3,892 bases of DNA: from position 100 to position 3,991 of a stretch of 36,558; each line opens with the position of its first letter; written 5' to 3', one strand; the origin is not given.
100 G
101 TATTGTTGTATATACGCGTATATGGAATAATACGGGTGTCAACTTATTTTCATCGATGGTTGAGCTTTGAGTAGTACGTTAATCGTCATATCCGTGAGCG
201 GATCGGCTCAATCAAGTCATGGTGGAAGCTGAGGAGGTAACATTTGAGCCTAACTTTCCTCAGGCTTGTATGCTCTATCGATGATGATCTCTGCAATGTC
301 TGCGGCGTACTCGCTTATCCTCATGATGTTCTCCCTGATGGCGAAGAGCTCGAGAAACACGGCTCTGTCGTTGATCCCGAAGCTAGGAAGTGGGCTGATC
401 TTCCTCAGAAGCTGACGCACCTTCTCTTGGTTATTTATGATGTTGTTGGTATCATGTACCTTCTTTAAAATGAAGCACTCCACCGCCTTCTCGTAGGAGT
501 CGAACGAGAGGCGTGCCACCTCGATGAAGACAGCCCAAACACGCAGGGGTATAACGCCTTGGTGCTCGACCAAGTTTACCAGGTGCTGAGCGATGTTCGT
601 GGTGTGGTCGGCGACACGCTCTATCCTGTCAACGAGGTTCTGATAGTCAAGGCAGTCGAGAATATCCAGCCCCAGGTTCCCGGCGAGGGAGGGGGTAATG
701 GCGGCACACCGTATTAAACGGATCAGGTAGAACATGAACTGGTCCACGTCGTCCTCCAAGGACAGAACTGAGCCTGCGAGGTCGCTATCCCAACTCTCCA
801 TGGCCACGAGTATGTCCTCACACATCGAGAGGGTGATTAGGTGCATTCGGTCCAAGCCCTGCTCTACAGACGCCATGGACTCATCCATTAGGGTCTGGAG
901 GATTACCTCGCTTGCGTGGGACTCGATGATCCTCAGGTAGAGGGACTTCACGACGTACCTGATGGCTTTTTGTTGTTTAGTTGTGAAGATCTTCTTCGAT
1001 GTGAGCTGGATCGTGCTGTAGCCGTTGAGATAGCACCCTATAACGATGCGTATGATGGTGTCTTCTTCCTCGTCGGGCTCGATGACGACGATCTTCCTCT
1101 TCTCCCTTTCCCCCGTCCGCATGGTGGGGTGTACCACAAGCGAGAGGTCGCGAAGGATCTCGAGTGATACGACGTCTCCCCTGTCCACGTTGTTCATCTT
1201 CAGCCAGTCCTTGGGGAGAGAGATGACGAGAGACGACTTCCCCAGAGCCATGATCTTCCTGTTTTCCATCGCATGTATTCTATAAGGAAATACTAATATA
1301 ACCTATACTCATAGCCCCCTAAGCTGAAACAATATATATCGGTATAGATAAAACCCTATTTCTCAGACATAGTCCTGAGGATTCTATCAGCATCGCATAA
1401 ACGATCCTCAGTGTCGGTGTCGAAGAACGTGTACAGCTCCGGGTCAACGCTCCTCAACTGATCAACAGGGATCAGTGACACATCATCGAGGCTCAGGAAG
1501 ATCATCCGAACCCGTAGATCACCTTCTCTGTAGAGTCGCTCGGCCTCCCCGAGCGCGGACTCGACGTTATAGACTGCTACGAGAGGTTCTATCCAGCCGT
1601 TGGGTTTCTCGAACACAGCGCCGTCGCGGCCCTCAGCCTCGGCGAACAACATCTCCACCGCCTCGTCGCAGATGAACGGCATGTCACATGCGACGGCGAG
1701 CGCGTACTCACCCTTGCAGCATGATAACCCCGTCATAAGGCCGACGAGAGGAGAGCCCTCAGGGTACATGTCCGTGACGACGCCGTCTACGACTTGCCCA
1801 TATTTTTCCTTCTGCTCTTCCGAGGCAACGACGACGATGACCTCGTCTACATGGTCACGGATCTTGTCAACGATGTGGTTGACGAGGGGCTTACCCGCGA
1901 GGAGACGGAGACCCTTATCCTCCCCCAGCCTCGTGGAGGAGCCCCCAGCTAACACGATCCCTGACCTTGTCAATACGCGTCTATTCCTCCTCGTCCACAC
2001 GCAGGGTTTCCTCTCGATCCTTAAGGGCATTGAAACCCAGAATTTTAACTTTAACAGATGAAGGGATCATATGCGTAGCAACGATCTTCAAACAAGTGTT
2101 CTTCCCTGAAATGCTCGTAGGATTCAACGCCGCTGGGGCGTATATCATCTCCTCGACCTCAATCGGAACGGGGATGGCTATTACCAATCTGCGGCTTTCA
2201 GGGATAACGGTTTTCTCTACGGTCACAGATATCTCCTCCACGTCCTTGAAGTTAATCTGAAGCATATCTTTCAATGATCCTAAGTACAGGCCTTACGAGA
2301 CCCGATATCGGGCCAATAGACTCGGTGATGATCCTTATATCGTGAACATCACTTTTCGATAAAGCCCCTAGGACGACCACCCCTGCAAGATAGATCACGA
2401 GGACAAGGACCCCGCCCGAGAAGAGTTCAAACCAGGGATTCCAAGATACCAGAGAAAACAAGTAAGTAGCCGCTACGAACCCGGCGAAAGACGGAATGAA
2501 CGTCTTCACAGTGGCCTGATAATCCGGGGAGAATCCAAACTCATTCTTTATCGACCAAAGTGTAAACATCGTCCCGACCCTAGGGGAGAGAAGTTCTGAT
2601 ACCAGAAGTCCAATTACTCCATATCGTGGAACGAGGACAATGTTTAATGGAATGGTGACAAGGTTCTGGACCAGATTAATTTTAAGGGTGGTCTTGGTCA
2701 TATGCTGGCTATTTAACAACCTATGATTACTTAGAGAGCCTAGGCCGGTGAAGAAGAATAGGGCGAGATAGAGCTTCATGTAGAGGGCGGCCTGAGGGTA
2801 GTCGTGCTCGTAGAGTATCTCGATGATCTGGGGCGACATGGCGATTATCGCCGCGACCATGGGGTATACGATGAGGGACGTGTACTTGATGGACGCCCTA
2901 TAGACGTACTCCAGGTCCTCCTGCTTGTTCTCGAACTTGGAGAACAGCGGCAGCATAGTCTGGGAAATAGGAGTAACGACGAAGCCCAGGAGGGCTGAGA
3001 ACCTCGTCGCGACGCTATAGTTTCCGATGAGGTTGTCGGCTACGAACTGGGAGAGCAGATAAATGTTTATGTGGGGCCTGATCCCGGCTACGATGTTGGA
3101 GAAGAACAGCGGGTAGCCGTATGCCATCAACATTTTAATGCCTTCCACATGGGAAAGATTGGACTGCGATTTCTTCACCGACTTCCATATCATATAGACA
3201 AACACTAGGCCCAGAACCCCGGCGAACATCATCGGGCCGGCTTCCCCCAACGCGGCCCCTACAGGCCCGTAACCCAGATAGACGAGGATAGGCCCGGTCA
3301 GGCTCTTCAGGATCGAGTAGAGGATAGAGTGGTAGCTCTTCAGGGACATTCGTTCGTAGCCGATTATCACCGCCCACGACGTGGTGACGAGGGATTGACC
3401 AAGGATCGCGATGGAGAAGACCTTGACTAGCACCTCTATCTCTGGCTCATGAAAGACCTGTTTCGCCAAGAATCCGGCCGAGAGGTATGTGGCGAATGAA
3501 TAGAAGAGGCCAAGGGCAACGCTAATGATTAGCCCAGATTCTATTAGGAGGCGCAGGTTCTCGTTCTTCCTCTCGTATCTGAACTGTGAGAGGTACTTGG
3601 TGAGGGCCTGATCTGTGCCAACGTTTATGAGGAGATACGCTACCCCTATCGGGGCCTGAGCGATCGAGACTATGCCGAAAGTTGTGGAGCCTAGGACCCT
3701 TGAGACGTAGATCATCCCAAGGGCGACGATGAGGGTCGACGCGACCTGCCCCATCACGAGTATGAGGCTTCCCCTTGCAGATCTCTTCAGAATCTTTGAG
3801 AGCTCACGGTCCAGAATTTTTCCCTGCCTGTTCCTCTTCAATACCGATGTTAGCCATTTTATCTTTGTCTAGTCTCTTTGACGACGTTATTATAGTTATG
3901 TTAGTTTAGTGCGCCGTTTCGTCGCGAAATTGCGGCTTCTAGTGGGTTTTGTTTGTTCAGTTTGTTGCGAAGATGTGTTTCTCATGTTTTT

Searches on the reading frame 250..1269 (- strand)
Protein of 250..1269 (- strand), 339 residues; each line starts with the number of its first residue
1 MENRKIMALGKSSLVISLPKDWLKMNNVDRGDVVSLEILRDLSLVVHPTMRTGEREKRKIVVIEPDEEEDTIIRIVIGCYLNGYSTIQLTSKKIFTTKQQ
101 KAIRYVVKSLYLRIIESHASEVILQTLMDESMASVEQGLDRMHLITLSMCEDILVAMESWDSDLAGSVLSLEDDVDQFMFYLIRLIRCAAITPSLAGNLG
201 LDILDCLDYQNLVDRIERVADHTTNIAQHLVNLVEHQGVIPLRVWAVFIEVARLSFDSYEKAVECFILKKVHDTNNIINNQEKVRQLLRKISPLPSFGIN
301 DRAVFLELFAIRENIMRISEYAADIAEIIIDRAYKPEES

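Call 11: search_protein_families(library=pfam, proteins=[window:250-1269:-], max_evalue=0.01)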
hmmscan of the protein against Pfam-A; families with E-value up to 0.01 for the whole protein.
window:250-1269:- (339 aa): 2 families
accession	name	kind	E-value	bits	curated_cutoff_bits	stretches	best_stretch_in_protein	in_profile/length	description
PF01895.24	PhoU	-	1.4e-13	51.5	23.5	1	139-228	1-87/89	PhoU domain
PF04014.23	MazE_antitoxin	-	1.1e-06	28.9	24.7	1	10-49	4-43/48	Antidote-toxin recognition MazE, bacterial antitoxin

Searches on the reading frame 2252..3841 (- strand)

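Call 11: search_protein_families(library=pfam, proteins=[window:2252-3841:-], max_evalue=0.01)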
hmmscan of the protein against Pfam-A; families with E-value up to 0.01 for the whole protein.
window:2252-3841:- (529 aa): 4 families
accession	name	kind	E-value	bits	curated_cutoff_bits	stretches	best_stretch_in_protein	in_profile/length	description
PF01943.22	Polysacc_synt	-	1.5e-27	97.2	28.2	1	22-303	2-273/274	Polysaccharide biosynthesis protein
PF13440.11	Polysacc_synt_3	-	1.6e-24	87.1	23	1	46-349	2-289/293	Polysaccharide biosynthesis protein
PF03023.19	MurJ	-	7.6e-12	45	27.4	1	205-465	164-436/451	Lipid II flippase MurJ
PF01554.23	MatE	-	3.8e-09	36.9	24.9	2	244-401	1-160/161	MatE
